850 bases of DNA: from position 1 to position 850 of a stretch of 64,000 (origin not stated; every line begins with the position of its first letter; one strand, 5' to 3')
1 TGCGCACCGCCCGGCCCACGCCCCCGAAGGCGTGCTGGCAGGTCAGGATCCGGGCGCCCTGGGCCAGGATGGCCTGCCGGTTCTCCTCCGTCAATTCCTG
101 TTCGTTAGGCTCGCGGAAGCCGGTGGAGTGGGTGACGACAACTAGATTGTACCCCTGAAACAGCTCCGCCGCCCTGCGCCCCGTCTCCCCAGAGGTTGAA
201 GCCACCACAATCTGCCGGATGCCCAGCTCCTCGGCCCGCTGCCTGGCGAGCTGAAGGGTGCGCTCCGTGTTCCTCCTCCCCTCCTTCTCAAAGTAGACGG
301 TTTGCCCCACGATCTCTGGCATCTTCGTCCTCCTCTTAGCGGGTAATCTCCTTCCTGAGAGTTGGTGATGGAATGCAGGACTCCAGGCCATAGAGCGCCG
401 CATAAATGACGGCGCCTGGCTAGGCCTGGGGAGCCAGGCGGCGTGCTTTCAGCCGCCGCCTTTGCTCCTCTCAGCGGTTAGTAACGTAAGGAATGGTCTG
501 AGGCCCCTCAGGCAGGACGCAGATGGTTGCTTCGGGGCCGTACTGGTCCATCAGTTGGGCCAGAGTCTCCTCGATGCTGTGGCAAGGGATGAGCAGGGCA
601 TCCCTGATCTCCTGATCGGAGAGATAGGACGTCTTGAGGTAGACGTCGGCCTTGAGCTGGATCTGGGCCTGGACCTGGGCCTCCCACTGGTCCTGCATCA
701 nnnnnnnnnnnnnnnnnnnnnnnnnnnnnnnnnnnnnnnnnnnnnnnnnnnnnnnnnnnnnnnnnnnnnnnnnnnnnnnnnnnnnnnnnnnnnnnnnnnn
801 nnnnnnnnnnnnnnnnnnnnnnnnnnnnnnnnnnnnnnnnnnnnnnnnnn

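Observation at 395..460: Three-copy intergenic element folding into three consecutive hairpins with compensatory base changes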

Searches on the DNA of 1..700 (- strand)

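Call 11: search_rna_families(source=window, start=1, end=700, threshold=evalue, max_evalue=10)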
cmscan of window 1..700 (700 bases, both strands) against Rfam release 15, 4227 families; matches with E-value up to 10: 8.
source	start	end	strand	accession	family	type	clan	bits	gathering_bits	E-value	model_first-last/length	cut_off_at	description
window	14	80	+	RF02506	Atu_Ti1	Gene; sRNA;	-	17.5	55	4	1-92/92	no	Rhizobiales sRNA Atu_Ti1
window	157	270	-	RF03094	LAGLIDADG-2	Gene; sRNA;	-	16.9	94.9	1.2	1-128/128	no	LAGLIDADG-2 RNA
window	501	562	+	RF00983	mir-662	Gene; miRNA;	-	16.7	88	4.8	1-82/82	no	mir-662 microRNA precursor family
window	601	690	+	RF02139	HOXA11-AS1_3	Gene; lncRNA;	-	16.4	50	3.3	1-98/98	no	HOXA11 antisense RNA 1 conserved region 3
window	404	448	+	RF01722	Pyrobac-1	Gene; sRNA;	-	15.4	40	6.8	1-60/60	no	Pyrobac-1 RNA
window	422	474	+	RF04288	mir-9201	Gene; miRNA;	CL00147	15.3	95.5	3.5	1-81/81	no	mir-9201 microRNA precursor family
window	428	470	+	RF00870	mir-423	Gene; miRNA;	-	15.3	71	5.1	1-81/81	no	mir-423 microRNA precursor family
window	44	90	-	RF03417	mir-343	Gene; miRNA;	-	14.2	70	7.4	1-70/70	no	mir-343 microRNA precursor family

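Call 69: build_rna_model(alignment_id=A2, structure=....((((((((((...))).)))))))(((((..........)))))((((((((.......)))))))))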
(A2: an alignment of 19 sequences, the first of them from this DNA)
Model R1 built from alignment A2 (19 sequences, 71 columns); structure: as given.
model positions 66; base pairs 23; branch points 2; effective number of sequences 2.5; information 0.85 bits per position. Calibrated on 0.2 Mb of random sequence (short: E-values are rough).
structure used (alignment columns):
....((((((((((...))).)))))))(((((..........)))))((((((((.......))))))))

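Call 70: search_with_rna_model(model_id=R1, source=window, filters=off, max_evalue=10)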
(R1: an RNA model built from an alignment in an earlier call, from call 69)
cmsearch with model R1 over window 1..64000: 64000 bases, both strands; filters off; matches with E-value up to 10: 68.
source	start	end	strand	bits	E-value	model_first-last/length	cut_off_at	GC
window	36276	36345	-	82.2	3.9e-17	1-66/66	no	0.63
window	20741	20806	+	81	7.2e-17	1-66/66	no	0.64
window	394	463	-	78.9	2.1e-16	1-66/66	no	0.69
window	20744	20809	-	55.6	5e-11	1-66/66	no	0.64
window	36273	36342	+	46.4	6.8e-09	1-66/66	no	0.61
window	391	460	+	41.1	1.1e-07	1-66/66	no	0.7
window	50587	50651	+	14.2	0.18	1-66/66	no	0.72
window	10382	10464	+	13.4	0.27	1-66/66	no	0.69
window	55920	55990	-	13.3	0.28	1-66/66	no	0.77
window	3682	3734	-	13.1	0.31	1-66/66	no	0.79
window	23184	23238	+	12.7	0.39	1-66/66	no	0.8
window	23187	23241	-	12.2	0.51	1-66/66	no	0.8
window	56931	57005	+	11.7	0.66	1-66/66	no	0.69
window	36851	36926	-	11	0.93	1-66/66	no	0.7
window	40381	40436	+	11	0.94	1-66/66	no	0.71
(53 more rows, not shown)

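Call 71: search_with_rna_model(model_id=R1, sources=[L001, L003, L004, L005, L007, L008, L011, L021, L024, L037, L038, L041, L043, L044, L045, L047, L051, L052, L053, L057, L060, L064, L068, L071, L072, L073, L074, L075, L076, L077, L078, L080, L085, L086, L087, L089, L090, L091, L092, L093, L094, L095, L096, L097], max_evalue=0.01)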
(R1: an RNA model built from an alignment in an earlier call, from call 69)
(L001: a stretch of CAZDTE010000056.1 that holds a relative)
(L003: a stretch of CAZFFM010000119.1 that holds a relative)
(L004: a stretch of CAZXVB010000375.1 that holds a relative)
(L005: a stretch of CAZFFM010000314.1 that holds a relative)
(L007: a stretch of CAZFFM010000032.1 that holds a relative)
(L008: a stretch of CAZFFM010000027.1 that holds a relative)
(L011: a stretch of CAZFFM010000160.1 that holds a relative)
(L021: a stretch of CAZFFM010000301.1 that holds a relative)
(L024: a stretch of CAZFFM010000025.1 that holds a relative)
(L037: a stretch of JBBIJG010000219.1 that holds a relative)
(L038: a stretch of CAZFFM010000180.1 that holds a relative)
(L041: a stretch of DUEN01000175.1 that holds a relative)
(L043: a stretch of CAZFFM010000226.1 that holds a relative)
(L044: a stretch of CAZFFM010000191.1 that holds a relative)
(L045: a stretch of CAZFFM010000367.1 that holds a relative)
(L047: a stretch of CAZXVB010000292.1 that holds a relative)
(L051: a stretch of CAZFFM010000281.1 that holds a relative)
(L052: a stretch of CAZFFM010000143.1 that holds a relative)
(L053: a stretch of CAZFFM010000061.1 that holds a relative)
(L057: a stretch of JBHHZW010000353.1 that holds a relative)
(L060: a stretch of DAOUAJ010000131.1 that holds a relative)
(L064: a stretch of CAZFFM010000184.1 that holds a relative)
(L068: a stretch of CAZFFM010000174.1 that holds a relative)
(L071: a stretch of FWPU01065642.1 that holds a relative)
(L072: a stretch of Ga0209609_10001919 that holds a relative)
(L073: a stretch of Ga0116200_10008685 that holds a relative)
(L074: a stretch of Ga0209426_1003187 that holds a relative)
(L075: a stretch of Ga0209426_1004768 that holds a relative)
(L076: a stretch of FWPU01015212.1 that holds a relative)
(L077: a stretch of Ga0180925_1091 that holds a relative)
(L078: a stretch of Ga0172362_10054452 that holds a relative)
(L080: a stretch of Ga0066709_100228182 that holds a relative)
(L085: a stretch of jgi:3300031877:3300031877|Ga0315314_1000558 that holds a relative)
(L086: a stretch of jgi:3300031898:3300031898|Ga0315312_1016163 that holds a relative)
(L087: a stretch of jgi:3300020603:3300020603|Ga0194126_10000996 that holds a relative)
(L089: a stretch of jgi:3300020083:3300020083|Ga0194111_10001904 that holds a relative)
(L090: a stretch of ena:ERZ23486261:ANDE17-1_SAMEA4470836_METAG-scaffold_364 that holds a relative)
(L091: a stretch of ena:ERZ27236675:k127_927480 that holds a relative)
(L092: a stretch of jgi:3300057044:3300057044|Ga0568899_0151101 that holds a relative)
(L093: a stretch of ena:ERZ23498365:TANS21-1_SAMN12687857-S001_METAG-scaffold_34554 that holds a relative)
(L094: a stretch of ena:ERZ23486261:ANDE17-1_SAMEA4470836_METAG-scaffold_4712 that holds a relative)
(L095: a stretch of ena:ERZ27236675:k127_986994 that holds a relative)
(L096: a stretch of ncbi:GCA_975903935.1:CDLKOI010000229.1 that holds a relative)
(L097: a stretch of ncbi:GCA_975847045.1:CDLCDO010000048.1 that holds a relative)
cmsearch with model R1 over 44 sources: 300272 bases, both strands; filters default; matches with E-value up to 0.01: 85.
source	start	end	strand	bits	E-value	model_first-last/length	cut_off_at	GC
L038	1249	1313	-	88.9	5.2e-18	1-66/66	no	0.72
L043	3074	3138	+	87.9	8.5e-18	1-66/66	no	0.75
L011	2691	2755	+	87.3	1.2e-17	1-66/66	no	0.72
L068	134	198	+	87.3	1.2e-17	1-66/66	no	0.72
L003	4015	4079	-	86.6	1.7e-17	1-66/66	no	0.74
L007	1004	1068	+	86.6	1.7e-17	1-66/66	no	0.74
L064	6975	7039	+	86.6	1.7e-17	1-66/66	no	0.74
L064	7126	7190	+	86.6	1.7e-17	1-66/66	no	0.74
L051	3975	4039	-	85.1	3.8e-17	1-66/66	no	0.69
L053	2902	2966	+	82.5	1.5e-16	1-66/66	no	0.72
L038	1401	1466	-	82.1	1.9e-16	1-66/66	no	0.71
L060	153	218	+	80.4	4.6e-16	1-66/66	no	0.68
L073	104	167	+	80.1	5.3e-16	1-66/66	no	0.7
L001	3025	3089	+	78.5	1.3e-15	1-66/66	no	0.74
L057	1995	2064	-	78.1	1.6e-15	1-66/66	no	0.64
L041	2596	2660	+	77.4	2.2e-15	1-66/66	no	0.69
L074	5329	5393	-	77.4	2.2e-15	1-66/66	no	0.69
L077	2998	3062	+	77.4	2.2e-15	1-66/66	no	0.69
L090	9920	9984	+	76.4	3.9e-15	1-66/66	no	0.6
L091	3335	3399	+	76.4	3.9e-15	1-66/66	no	0.6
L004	698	761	+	76.2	4.3e-15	1-66/66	no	0.73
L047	4182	4245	-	76.2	4.3e-15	1-66/66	no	0.73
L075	3709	3775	+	73.9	1.5e-14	1-66/66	no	0.7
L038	1914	1979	-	73.6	1.7e-14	1-66/66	no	0.71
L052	7610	7674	-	71.6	5e-14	1-66/66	no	0.72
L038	1768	1832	-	71.1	6.3e-14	1-66/66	no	0.69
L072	6849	6915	-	69.7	1.3e-13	1-66/66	no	0.55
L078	2058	2124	+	69.7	1.3e-13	1-66/66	no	0.55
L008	3334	3398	-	68.9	2e-13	1-66/66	no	0.71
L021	3493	3561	-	66.5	7.4e-13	1-66/66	no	0.62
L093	81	149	+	63.4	3.7e-12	1-66/66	no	0.7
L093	1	66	+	59.8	2.5e-11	4-66/66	5'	0.7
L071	1175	1242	-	59.7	2.7e-11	1-66/66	no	0.66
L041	2599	2663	-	59.7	2.8e-11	1-66/66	no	0.69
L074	5326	5390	+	59.7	2.8e-11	1-66/66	no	0.69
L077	3001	3065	-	59.7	2.8e-11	1-66/66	no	0.69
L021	3490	3558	+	56.9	1.2e-10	1-66/66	no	0.65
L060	156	221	-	56.1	1.9e-10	1-66/66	no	0.7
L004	701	764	-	53.4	7.6e-10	1-66/66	no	0.73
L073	107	170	-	52.8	1e-09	1-66/66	no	0.67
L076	3702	3791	-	52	1.6e-09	1-66/66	no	0.73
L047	4179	4242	+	51.7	1.9e-09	1-66/66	no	0.69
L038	1246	1310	+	50.3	4e-09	1-66/66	no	0.72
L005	3770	3812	-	50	4.7e-09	23-66/66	5'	0.74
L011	2694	2758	-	49.8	5.2e-09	1-66/66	no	0.72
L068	137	201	-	49.8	5.2e-09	1-66/66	no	0.72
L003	4012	4076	+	49.8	5.2e-09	1-66/66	no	0.74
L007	1007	1071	-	49.8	5.2e-09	1-66/66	no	0.74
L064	6978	7042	-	49.8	5.2e-09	1-66/66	no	0.74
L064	7129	7193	-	49.8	5.2e-09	1-66/66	no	0.74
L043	3077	3141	-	49.1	7.3e-09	1-66/66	no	0.75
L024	1462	1527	-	48.6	9.7e-09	1-66/66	no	0.61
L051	3972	4036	+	46.6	2.8e-08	1-66/66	no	0.69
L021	4070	4109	-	45.5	5e-08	26-66/66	5'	0.73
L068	1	40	+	45.5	5e-08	26-66/66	5'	0.73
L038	1398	1463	+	45.3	5.5e-08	1-66/66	no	0.7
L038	1557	1600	-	44.6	8.1e-08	1-66/66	no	0.7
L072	6846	6912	+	43.2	1.7e-07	1-66/66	no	0.57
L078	2061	2127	-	43.2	1.7e-07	1-66/66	no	0.57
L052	7607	7671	+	43.2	1.7e-07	1-66/66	no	0.72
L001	3028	3092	-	42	3.2e-07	1-66/66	no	0.72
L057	1992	2061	+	40.8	5.9e-07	1-66/66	no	0.66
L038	1911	1979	+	40.8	6e-07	1-66/66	no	0.71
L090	9923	9987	-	40.3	7.7e-07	1-66/66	no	0.62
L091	3338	3402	-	40.3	7.7e-07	1-66/66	no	0.62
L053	2905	2969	-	39.8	1e-06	1-66/66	no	0.71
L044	1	36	+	39.1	1.5e-06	30-66/66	5'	0.72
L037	42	93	+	37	4.6e-06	1-66/66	no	0.58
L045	2012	2075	-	35.9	8.4e-06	1-66/66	no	0.59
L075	3712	3778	-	34.9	1.4e-05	1-66/66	no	0.7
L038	1765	1828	+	34.6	1.7e-05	1-66/66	no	0.7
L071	1172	1226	+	34.4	1.8e-05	1-66/66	no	0.67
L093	1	69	-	34.3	1.9e-05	1-66/66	no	0.67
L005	3767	3812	+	33.6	2.7e-05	1-48/66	3'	0.74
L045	2336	2386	+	33.1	3.7e-05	1-66/66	no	0.59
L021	4067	4109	+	32.5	5.1e-05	1-45/66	3'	0.72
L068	1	43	-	32.5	5.1e-05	1-45/66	3'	0.72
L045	2009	2084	+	31.7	7.6e-05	1-66/66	no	0.64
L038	1554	1597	+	29.7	0.00022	1-66/66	no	0.7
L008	3331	3395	+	29.4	0.00026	1-66/66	no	0.71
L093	84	152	-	28.9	0.00033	1-66/66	no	0.68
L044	1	39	-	26.2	0.0014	1-41/66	3'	0.72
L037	45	96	-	23.9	0.0048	1-66/66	no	0.6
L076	3699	3768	+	22.9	0.0079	1-66/66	no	0.73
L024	1459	1521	+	22.6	0.0093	1-66/66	no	0.62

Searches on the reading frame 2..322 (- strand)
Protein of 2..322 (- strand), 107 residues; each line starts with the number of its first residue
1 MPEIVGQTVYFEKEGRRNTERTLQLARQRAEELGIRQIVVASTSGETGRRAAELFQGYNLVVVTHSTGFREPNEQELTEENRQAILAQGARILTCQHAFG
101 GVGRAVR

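Call 12: search_protein_families(library=pfam, proteins=[window:2-322:-])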
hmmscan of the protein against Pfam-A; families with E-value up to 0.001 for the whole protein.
window:2-322:- (107 aa): 1 family
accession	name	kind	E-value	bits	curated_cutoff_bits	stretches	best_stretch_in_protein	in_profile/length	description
PF02887.21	PK_C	-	6.2e-09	36.4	28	1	21-93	2-63/114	Pyruvate kinase, alpha/beta domain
